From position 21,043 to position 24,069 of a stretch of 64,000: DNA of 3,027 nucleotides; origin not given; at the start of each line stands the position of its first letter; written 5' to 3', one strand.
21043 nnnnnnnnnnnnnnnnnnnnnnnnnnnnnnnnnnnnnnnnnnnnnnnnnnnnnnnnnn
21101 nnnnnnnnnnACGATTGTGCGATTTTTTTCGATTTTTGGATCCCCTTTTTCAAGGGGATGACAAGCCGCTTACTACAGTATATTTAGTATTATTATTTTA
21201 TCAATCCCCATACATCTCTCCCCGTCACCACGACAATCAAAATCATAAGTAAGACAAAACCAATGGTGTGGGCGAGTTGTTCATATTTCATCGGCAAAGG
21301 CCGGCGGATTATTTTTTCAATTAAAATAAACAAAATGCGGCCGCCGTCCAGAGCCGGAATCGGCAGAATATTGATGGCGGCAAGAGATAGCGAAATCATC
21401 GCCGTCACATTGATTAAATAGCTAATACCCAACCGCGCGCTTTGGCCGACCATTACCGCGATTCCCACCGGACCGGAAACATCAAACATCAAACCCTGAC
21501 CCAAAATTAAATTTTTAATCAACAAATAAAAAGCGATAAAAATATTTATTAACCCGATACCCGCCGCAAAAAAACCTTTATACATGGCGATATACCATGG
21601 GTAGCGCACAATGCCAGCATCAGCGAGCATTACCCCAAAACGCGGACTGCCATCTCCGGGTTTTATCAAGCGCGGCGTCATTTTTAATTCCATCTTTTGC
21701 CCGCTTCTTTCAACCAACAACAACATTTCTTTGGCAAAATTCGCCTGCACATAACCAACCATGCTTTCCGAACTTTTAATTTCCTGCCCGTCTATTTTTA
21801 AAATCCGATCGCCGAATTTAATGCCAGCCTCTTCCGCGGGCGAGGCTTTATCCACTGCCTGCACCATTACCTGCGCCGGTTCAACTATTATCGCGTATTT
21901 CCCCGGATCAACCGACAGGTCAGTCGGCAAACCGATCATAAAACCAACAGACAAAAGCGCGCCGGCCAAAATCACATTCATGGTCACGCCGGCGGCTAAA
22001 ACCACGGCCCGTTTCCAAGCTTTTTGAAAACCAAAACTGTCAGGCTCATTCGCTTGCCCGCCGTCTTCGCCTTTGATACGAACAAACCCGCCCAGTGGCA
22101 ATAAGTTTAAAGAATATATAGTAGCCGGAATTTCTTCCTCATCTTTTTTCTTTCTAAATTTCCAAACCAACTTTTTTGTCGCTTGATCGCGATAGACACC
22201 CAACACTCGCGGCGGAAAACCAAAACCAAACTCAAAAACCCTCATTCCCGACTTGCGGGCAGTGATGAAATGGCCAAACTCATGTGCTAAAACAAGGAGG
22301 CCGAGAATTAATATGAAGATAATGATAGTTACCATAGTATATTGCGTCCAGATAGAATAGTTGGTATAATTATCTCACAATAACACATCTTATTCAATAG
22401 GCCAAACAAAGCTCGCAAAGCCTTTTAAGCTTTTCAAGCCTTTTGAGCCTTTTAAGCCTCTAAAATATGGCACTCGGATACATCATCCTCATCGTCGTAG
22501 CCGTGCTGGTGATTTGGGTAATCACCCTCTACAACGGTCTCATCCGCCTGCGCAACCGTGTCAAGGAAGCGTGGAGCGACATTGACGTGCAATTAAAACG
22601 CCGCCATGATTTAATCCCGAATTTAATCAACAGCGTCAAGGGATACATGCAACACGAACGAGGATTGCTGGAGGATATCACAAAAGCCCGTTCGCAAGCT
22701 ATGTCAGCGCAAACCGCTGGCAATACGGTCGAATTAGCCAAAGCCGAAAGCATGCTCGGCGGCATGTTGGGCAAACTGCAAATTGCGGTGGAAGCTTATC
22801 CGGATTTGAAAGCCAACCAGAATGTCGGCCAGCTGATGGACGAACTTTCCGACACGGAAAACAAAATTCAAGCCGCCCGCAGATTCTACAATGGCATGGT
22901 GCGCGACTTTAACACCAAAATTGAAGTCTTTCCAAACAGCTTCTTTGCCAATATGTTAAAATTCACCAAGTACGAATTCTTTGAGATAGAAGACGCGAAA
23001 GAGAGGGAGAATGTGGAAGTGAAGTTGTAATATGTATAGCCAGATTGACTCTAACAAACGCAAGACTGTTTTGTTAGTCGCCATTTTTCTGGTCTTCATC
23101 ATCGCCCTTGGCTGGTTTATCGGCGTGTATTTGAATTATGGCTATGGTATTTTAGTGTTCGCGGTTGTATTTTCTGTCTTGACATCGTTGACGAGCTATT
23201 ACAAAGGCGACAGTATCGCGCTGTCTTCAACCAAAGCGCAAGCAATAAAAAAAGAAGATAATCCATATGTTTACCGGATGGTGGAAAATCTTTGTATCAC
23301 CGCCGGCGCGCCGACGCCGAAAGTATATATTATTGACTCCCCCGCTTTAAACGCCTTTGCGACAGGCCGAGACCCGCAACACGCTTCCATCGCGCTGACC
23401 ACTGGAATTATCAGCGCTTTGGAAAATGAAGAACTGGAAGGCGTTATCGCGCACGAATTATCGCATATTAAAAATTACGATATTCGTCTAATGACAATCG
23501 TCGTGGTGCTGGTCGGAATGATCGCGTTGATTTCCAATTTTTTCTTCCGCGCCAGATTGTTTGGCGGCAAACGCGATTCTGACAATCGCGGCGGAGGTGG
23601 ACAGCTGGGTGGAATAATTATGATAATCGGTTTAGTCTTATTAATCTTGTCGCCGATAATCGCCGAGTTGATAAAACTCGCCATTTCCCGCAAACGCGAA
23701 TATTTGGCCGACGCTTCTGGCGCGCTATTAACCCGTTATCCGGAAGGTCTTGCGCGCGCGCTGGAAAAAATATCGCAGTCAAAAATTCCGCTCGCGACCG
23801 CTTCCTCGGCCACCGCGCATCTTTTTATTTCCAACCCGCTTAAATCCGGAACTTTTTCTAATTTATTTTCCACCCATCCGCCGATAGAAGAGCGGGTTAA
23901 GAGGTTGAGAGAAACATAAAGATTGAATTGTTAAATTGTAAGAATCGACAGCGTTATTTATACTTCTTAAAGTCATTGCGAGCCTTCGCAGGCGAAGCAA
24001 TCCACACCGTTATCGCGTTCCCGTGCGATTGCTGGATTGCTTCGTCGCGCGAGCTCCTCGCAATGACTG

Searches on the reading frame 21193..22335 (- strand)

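Call 88: search_protein_families(library=pfam, proteins=[window:21193-22335:-], max_evalue=0.0001)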
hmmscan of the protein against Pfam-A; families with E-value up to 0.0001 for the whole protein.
window:21193-22335:- (380 aa): 4 families
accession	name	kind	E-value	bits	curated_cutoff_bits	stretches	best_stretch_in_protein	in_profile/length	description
PF02163.28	Peptidase_M50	-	6.3e-48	163.5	27.2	1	7-366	2-221/221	Peptidase family M50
PF17820.7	PDZ_6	-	7.1e-12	45.3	27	1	158-210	2-54/54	PDZ domain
PF13180.12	PDZ_2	-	3.8e-11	43.5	27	1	155-212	13-71/80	PDZ domain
PF00595.29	PDZ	-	1.9e-05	25.4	23.2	1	154-188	25-59/81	PDZ domain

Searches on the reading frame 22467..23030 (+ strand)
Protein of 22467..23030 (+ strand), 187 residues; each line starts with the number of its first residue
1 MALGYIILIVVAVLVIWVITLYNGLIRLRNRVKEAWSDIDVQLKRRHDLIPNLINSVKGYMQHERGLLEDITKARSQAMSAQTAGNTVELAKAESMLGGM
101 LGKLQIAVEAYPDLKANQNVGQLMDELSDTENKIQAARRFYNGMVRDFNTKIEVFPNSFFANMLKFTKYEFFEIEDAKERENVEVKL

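Call 88: search_protein_families(library=pfam, proteins=[window:22467-23030:+], max_evalue=0.0001)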
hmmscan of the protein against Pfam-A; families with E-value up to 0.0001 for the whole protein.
window:22467-23030:+ (187 aa): 1 family
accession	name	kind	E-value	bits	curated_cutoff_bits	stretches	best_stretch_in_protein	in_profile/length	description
PF04011.17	LemA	-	1.5e-57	194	26.2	1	35-186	1-148/149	LemA family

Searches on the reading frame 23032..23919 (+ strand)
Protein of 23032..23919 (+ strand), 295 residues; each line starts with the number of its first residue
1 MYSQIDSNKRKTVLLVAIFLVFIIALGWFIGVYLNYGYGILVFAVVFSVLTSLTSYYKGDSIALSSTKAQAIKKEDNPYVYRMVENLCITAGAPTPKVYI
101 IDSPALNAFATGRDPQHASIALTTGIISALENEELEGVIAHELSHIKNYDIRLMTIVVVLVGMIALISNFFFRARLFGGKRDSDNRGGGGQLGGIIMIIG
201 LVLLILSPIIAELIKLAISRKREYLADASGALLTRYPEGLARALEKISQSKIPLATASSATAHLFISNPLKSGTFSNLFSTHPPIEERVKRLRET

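Call 88: search_protein_families(library=pfam, proteins=[window:23032-23919:+], max_evalue=0.0001)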
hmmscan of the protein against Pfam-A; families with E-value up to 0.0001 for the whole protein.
window:23032-23919:+ (295 aa): 1 family
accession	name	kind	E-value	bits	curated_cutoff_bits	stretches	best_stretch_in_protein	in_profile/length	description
PF01435.24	Peptidase_M48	-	8.3e-35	120.7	20.3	1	76-294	3-184/186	Peptidase family M48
